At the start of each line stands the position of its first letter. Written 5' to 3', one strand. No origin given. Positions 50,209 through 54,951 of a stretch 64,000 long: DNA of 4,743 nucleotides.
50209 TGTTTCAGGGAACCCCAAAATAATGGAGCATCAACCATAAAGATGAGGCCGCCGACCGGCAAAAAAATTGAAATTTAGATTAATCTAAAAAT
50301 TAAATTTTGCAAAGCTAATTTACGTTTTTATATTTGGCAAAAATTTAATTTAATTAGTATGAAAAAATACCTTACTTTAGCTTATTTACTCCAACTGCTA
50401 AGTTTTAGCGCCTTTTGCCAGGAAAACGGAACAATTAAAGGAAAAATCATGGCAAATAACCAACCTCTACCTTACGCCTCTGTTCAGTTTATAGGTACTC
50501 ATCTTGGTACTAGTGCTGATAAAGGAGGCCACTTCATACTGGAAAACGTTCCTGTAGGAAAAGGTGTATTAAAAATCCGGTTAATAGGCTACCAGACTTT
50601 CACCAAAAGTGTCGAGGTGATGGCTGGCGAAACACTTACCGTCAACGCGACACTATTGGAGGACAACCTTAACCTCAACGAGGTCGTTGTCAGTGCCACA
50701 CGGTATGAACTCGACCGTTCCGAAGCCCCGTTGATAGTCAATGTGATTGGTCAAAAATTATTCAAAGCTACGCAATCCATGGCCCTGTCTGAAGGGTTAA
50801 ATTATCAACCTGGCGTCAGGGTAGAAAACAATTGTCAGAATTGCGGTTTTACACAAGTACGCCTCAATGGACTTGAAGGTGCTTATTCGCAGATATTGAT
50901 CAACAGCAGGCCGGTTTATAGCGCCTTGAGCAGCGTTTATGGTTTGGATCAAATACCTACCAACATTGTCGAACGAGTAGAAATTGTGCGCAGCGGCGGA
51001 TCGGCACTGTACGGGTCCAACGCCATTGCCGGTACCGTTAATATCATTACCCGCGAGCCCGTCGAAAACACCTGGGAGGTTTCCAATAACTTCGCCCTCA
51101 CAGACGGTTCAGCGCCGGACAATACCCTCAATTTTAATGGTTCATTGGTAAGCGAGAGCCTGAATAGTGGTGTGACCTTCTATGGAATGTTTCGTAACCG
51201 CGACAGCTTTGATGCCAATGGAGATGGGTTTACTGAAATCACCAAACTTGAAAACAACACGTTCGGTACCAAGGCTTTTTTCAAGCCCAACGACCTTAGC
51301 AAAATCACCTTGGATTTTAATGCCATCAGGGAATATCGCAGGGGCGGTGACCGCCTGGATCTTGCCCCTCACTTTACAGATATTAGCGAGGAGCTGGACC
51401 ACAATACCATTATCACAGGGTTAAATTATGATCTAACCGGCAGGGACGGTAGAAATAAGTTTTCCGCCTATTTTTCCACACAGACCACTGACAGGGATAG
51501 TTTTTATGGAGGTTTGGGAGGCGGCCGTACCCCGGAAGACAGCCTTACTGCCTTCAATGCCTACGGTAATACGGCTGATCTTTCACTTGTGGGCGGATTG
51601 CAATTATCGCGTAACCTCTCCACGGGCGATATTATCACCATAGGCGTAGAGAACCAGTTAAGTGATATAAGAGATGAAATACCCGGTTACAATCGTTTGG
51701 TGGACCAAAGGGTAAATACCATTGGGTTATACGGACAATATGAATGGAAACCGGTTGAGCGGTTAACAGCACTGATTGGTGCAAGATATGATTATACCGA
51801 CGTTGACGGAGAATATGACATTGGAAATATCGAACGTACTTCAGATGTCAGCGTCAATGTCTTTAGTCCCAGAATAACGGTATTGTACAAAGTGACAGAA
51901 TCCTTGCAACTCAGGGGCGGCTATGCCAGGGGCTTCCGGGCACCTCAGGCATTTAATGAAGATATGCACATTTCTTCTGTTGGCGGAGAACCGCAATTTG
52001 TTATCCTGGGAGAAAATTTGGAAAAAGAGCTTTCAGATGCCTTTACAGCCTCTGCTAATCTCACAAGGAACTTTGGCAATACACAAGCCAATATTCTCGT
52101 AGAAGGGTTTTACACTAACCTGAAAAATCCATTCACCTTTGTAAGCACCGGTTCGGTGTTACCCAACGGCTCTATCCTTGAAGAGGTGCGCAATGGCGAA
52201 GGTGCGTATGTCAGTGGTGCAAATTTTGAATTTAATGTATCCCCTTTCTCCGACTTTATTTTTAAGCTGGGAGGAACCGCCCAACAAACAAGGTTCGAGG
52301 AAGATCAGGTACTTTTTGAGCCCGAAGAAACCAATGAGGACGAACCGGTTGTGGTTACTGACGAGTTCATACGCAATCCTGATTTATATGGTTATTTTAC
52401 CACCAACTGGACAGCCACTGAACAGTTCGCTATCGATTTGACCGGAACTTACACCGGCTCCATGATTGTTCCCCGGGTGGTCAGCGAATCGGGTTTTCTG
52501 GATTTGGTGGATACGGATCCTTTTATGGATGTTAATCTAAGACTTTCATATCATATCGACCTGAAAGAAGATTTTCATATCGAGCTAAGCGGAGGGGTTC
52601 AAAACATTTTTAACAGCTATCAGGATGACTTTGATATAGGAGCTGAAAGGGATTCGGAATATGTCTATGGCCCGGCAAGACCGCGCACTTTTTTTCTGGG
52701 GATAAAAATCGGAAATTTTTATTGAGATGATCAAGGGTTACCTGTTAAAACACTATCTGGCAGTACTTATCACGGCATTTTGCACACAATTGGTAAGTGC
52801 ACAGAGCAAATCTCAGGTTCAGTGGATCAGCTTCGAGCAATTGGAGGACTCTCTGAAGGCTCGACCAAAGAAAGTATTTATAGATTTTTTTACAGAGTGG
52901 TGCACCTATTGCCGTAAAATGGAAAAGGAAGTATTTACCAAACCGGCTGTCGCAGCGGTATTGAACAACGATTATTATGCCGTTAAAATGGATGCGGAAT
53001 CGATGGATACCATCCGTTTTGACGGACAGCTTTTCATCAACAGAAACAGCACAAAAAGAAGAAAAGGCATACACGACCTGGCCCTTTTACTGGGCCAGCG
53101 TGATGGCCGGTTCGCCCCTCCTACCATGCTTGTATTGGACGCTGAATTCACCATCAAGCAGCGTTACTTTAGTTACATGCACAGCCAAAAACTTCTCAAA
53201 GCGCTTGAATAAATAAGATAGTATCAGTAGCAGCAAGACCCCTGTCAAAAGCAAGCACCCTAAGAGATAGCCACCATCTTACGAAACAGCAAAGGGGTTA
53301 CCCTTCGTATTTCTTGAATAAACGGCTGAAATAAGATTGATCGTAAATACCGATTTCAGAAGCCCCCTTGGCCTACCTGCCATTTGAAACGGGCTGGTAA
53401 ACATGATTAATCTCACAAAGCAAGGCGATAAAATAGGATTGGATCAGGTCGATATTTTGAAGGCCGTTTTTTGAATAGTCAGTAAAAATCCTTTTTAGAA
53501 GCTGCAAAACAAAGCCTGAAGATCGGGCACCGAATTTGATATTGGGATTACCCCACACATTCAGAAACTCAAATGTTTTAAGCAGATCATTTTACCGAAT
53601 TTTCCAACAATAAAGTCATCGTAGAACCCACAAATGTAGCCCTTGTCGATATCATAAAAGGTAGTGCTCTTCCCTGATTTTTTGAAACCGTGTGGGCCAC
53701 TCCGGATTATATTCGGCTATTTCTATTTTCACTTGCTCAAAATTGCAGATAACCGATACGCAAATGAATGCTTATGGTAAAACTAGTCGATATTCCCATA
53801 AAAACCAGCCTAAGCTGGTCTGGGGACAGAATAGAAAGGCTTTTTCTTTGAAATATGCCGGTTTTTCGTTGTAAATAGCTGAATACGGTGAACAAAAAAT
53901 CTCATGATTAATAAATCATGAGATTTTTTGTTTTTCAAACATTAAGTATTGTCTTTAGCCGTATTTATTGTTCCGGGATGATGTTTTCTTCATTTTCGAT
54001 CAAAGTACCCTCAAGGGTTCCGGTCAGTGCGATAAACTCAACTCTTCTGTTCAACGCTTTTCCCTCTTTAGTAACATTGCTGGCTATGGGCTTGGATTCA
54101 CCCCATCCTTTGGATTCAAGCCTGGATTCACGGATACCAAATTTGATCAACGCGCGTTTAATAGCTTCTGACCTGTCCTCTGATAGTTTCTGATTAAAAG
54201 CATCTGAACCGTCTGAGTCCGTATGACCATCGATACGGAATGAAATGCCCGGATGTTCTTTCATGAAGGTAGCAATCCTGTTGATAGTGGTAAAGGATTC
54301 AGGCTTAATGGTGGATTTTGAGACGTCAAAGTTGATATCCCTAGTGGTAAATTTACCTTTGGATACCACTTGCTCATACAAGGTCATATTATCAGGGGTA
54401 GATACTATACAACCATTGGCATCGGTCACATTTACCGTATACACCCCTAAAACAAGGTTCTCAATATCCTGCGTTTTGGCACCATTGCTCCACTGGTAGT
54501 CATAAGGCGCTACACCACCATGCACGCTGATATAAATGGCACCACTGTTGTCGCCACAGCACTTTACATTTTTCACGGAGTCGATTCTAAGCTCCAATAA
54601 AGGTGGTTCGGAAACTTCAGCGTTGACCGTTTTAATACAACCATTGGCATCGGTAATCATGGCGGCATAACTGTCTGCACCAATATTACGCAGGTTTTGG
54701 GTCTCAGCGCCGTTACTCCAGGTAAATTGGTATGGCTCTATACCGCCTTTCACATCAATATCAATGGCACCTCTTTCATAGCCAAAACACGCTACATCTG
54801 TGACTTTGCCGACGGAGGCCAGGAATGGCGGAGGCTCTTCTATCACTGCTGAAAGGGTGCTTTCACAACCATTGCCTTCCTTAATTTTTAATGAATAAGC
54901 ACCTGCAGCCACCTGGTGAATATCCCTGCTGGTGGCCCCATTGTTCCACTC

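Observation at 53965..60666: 2233-aa SprB-repeat rod tethered by an OmpA peptidoglycan-binding domain instead of a T9SS signal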

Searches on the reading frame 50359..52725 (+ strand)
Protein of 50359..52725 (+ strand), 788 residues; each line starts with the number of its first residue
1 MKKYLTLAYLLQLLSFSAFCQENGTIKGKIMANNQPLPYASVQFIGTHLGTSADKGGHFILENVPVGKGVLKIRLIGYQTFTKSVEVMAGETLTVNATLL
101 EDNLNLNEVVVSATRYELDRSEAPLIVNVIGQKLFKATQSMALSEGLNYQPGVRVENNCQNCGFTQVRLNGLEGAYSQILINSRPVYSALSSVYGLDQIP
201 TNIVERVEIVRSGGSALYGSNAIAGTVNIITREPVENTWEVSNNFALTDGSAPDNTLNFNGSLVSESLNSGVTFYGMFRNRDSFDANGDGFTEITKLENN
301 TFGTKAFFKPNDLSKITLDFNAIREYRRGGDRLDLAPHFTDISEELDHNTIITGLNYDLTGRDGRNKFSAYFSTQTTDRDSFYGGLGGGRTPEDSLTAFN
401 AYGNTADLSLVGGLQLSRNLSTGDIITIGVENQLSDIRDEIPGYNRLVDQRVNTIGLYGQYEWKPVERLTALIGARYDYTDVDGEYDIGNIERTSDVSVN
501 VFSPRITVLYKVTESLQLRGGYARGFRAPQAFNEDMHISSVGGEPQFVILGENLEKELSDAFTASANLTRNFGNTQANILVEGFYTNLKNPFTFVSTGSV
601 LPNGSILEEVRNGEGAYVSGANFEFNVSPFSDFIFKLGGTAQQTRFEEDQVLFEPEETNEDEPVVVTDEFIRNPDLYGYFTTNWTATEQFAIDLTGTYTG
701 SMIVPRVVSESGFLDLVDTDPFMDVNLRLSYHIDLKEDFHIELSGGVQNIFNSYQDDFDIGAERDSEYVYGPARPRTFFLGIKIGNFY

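Call 8: search_protein_families(library=pfam, proteins=[window:50359-52725:+], max_evalue=0.001)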
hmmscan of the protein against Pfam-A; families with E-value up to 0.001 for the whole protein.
window:50359-52725:+ (788 aa): 4 families
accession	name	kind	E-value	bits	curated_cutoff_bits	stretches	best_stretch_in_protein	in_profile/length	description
PF00593.30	TonB_dep_Rec_b-barrel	-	8.2e-36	125.2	27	1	300-750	12-436/436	TonB dependent receptor-like, beta-barrel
PF07715.20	Plug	-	9.2e-21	74.8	23.9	1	121-226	3-107/107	TonB-dependent Receptor Plug Domain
PF13715.12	CarbopepD_reg_2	-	5.4e-20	71.7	32.2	1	26-111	1-88/88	CarboxypepD_reg-like domain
PF13620.12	CarboxypepD_reg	-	3.3e-12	47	32.3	1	25-99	1-81/82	Carboxypeptidase regulatory-like domain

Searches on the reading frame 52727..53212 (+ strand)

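Call 8: search_protein_families(library=pfam, proteins=[window:52727-53212:+], max_evalue=0.001)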
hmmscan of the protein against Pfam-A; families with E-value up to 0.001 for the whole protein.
window:52727-53212:+ (161 aa): 4 families
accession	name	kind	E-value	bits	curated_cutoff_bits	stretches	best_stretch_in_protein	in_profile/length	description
PF03190.21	Thioredox_DsbH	-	3.5e-10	40.5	27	1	25-95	14-85/163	Protein of unknown function, DUF255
PF13098.12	Thioredoxin_2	-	3.6e-10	40.6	27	1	47-160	5-104/104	Thioredoxin-like domain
PF13899.12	Thioredoxin_7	-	8.7e-10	39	27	1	40-100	10-72/83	Thioredoxin-like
PF00085.26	Thioredoxin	-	1.9e-05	25.1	23.5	1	37-93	8-61/103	Thioredoxin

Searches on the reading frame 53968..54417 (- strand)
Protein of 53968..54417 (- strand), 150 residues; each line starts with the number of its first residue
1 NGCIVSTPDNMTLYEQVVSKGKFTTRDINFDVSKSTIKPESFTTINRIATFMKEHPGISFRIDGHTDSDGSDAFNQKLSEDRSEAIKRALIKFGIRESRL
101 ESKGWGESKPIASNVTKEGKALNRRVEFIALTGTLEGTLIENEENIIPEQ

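Call 54: search_solved_structures(query=window:53968-54390:-, max_evalue=1e-15, show_alignments=5)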
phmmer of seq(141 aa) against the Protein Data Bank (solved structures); distinct sequences matched with E-value up to 1e-15: 11.
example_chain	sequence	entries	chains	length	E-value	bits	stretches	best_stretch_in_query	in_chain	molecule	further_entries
5u1h_A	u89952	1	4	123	4.8e-29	104.6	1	17-118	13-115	Outer membrane porin F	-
5wtp_A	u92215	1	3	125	1.6e-26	96.5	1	17-119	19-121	OmpA family protein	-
5wtl_A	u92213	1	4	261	8.8e-26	94.1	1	17-119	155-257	OmpA family protein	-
2k1s_A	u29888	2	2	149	1.6e-22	83.5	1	17-123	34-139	Inner membrane lipoprotein yiaD | Probable lipoprotein YiaD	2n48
9v99_A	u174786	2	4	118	2.7e-20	76.3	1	18-118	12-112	Outer membrane beta-barrel domain-containing protein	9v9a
3td3_A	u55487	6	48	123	3.9e-20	75.8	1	19-125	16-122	Outer membrane protein omp38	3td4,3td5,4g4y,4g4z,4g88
9v9b_A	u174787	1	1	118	1.4e-19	74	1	18-118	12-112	Outer membrane beta-barrel domain-containing protein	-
7f4v_aB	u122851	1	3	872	4.2e-18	69.2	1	17-123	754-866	Photosystem I P700 chlorophyll a apoprotein A2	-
5eaz_A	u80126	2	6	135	8.1e-16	61.8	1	22-120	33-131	YfiB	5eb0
5eb1_B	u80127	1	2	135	8.2e-16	61.8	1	23-120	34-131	YfiB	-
5y61_B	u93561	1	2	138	8.7e-16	61.8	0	22-120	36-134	YfiB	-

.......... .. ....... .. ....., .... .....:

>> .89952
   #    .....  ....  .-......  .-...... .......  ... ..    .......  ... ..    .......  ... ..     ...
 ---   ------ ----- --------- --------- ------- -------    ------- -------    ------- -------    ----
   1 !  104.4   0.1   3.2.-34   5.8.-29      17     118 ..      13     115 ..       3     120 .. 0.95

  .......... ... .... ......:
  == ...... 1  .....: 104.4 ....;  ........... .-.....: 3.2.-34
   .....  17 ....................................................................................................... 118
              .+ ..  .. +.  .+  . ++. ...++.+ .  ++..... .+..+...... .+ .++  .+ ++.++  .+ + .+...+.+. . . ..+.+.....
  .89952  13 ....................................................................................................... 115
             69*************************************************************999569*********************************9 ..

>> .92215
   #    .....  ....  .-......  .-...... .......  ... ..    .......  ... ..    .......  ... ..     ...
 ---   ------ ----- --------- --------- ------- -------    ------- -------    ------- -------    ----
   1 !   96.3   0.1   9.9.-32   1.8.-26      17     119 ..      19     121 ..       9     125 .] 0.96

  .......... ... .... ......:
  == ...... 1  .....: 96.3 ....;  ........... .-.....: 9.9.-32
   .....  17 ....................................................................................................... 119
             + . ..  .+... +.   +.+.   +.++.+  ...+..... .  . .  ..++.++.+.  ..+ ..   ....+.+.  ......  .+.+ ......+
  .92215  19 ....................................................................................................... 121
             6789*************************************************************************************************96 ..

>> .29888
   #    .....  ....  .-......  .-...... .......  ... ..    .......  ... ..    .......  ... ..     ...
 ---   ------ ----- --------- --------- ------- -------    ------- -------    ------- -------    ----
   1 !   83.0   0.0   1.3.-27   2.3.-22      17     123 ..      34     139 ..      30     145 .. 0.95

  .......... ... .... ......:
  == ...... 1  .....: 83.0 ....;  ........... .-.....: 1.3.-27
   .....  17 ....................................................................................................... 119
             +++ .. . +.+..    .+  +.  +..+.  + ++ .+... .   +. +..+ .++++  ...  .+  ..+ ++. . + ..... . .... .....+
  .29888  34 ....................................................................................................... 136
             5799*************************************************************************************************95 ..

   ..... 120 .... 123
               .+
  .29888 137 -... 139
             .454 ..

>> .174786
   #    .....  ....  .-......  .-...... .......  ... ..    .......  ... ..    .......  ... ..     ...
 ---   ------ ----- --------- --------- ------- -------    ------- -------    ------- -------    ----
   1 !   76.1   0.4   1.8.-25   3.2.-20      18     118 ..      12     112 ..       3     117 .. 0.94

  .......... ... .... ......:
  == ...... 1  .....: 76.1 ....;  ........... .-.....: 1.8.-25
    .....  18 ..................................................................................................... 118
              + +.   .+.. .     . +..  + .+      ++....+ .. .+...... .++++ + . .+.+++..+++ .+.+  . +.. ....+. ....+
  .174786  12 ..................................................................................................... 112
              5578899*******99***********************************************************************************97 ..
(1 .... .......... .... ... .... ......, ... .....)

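Call 65: search_protein_families(library=pfam, max_evalue=1, proteins=[window:53968-54417:-])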
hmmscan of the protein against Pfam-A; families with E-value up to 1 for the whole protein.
seq(150 aa): 3 families
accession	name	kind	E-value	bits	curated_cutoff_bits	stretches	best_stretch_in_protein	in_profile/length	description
PF00691.25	OmpA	-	2.2e-22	79.6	27.2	1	30-124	2-98/98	OmpA family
PF05359.17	DUF748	-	0.0031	16.1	50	1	26-78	879-932/1037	Domain of Unknown Function (DUF748)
PF00173.33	Cyt-b5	-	0.04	14.4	23.7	1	49-83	26-61/74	Cytochrome b5-like Heme/Steroid binding domain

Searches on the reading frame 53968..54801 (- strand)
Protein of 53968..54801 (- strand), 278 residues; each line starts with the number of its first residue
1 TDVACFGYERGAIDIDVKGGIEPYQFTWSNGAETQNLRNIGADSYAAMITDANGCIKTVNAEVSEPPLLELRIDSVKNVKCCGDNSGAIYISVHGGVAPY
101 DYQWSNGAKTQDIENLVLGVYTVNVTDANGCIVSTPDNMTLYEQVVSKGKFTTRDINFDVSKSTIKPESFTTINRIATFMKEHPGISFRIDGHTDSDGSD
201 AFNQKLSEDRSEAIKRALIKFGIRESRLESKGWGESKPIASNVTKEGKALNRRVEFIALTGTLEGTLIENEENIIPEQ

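Call 29: predict_structure(protein=window:53968-54801:-)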
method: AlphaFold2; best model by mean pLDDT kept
length: 278 residues; sequences in the alignment: 1
mean_pLDDT: 32.4   pTM: 0.28
mean pLDDT of the five models: 32.4, 31.3, 29.8, 28.6, 28.3
residues with pLDDT >= 90: 0; 70-90: 0; 50-70: 16; < 50: 262
segments of 3 or more residues with pLDDT < 50: 1-207, 230-278
pLDDT, mean of each block of 10 residues (from residue 1): 27 29 32 29 28 30 27 27 29 25 27 27 29 27 27 30 33 45 44 41 47 54 50 35 28 24 26 34
secondary structure, 60 per line:
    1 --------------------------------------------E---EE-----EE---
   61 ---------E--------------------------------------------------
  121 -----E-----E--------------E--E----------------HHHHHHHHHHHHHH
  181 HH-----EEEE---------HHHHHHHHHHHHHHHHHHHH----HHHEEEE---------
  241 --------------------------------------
elements in order: H167-182 E188-191 H201-220 E228-231
